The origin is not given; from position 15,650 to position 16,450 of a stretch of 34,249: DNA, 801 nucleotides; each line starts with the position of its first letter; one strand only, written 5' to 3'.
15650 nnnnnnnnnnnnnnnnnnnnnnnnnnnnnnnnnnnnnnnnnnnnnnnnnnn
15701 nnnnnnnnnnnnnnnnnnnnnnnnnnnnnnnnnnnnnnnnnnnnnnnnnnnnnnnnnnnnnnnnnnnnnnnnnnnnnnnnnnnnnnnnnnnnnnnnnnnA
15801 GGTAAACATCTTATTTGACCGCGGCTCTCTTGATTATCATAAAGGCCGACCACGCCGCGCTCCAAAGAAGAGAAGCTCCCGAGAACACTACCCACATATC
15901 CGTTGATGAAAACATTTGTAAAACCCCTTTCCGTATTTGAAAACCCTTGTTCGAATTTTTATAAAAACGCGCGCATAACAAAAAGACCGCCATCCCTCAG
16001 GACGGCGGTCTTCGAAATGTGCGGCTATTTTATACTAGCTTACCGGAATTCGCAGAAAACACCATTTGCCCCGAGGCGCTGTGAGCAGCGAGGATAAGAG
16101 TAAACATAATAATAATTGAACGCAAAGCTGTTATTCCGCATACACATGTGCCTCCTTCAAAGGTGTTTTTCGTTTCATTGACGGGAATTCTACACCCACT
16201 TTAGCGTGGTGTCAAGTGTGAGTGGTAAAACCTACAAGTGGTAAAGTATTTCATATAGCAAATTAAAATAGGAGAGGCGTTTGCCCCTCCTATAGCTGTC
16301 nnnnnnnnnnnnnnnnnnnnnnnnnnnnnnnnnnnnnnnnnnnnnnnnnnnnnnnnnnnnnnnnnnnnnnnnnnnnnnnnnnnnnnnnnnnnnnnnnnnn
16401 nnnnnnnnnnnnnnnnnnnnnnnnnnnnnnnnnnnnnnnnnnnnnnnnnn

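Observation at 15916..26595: Recurrent design: three amino-acid-specific leader-peptide attenuators within 11 kb, all attached to uptake/salvage genes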

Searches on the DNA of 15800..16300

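Call 61: search_rna_families(source=window, start=15800, end=16300, threshold=evalue, max_evalue=10)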
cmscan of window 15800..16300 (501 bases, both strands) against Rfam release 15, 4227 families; matches with E-value up to 10: 5.
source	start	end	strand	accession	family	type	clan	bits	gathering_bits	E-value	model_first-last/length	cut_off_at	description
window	15977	16167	-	RF00515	PyrR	Cis-reg;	-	19.8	54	2.6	1-115/115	no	PyrR binding site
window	15976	16053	-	RF02969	DUF3800-I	Gene; sRNA;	-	17.5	44.2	4.1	1-115/115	no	DUF3800-I RNA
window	15978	16067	-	RF00106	RNAI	Gene; antisense;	-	16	47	1.8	1-102/102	no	RNAI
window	15863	15911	-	RF01489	sbrA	Gene; sRNA;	-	13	45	9.4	1-71/71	no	Listeria sRNA sbrA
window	15982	16013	-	RF02744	Rev39_5p_UTR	Cis-reg;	-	11.5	88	0.52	195-227/300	no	Soft rot Enterobacteriaceae Rev 39 5'UTR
